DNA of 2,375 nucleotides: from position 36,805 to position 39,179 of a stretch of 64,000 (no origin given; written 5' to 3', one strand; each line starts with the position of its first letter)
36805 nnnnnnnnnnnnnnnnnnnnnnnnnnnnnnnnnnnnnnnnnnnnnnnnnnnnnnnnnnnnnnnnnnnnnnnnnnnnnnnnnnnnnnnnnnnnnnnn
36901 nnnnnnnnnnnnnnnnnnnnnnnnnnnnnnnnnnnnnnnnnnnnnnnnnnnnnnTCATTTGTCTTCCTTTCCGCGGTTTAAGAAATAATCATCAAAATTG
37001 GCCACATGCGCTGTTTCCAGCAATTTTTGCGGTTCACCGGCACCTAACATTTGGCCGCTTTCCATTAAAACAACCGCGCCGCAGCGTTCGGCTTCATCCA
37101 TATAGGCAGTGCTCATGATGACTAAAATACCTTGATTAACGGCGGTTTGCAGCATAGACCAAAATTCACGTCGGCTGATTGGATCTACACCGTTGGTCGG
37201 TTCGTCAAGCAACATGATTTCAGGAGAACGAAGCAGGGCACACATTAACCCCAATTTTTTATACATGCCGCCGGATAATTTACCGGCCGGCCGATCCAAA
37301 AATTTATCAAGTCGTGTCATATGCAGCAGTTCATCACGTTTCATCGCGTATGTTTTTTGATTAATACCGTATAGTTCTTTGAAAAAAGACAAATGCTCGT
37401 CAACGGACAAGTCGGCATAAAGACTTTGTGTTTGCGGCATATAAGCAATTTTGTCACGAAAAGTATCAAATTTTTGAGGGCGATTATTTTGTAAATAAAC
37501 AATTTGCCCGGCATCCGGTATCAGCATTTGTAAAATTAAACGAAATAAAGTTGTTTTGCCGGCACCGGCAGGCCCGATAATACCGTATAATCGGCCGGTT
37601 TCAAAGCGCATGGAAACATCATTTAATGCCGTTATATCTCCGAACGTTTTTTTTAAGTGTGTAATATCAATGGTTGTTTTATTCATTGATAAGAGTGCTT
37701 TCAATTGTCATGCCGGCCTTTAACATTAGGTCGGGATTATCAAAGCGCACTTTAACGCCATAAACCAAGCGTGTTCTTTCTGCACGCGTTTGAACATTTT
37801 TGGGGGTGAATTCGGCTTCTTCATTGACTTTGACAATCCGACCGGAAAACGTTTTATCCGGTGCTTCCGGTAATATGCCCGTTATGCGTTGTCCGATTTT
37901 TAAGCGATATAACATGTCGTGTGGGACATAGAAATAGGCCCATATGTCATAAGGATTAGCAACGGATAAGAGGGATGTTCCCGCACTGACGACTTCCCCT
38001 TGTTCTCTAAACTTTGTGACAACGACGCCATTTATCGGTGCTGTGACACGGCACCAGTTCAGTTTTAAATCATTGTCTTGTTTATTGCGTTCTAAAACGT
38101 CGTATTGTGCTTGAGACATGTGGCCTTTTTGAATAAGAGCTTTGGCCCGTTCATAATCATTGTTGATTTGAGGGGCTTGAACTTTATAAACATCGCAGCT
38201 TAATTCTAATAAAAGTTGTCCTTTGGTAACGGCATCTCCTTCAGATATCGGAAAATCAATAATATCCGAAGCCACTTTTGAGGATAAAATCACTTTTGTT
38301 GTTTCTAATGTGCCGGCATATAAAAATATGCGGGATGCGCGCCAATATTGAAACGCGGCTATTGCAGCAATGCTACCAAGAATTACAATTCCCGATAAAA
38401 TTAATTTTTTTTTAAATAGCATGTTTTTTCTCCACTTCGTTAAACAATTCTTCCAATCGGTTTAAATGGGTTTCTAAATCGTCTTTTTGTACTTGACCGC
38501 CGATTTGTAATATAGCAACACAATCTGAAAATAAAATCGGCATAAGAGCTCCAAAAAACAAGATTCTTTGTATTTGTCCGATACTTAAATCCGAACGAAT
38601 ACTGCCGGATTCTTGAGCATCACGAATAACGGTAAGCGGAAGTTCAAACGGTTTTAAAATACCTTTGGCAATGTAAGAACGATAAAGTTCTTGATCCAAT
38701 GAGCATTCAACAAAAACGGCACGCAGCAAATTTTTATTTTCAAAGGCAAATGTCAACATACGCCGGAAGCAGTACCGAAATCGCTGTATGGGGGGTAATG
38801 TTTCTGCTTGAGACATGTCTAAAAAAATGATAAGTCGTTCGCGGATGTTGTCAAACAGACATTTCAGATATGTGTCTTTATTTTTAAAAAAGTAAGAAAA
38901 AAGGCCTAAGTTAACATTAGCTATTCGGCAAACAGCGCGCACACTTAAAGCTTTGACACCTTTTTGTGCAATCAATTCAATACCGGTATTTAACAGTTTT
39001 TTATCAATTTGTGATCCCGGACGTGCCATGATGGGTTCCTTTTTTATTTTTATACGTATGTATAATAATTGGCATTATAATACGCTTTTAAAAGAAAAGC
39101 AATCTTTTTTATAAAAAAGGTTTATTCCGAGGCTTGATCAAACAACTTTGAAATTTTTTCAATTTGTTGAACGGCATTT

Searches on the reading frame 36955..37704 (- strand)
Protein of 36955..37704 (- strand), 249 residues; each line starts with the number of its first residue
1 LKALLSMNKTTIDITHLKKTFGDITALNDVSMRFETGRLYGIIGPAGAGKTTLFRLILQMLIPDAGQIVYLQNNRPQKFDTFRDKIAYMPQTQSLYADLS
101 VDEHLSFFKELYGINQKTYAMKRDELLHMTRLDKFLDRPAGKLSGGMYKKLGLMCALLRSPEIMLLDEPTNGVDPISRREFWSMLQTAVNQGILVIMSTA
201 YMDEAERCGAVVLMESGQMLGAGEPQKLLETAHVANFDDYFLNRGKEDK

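Call 62: search_protein_families(library=pfam, proteins=[window:36955-37704:-], max_evalue=0.001)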
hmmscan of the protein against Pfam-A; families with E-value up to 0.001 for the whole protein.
window:36955-37704:- (249 aa): 4 families
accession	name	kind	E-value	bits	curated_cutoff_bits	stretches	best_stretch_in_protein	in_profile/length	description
PF00005.33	ABC_tran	-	1.1e-29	104.2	25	1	27-171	1-137/137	ABC transporter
PF13304.12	AAA_21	-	2.3e-08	34.9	27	0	138-181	233-279/304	AAA domain, putative AbiEii toxin, Type IV TA system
PF13401.12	AAA_22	-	0.00067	20.4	27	0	38-87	6-55/130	AAA domain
PF25199.1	nSTAND_NTPase5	-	0.0007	19.9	34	1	35-85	39-89/145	Novel STAND NTPase 5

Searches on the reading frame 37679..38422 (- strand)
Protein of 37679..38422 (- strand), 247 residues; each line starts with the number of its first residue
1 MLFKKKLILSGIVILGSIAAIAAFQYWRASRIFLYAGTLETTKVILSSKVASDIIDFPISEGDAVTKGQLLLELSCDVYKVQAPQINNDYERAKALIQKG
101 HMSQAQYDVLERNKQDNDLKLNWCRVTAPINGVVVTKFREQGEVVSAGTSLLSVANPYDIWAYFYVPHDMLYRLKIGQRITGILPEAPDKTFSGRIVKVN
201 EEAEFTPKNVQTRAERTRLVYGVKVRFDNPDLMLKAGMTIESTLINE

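Call 62: search_protein_families(library=pfam, proteins=[window:37679-38422:-], max_evalue=0.001)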
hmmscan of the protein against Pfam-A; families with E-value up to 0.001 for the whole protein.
window:37679-38422:- (247 aa): 4 families
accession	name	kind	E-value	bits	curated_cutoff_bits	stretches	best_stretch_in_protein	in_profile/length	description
PF16576.10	HlyD_D23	-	2.1e-18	66.8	30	1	60-239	36-213/214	Barrel-sandwich domain of CusB or HlyD membrane-fusion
PF13437.12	HlyD_3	-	4.3e-15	56.8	22.2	1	126-232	2-101/106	HlyD family secretion protein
PF13533.13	Biotin_lipoyl_2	-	0.00021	21.5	29.8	0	46-74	3-31/32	Biotin-lipoyl like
PF00364.28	Biotin_lipoyl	-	0.00035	20.8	22.1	0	54-77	16-39/73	Biotin-requiring enzyme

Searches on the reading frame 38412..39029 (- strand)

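Call 62: search_protein_families(library=pfam, proteins=[window:38412-39029:-], max_evalue=0.001)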
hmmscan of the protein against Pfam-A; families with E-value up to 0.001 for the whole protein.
window:38412-39029:- (205 aa): 1 family
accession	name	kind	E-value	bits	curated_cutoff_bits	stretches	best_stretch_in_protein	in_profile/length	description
PF00440.29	TetR_N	-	3.8e-07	30.2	24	1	12-52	1-41/47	Bacterial regulatory proteins, tetR family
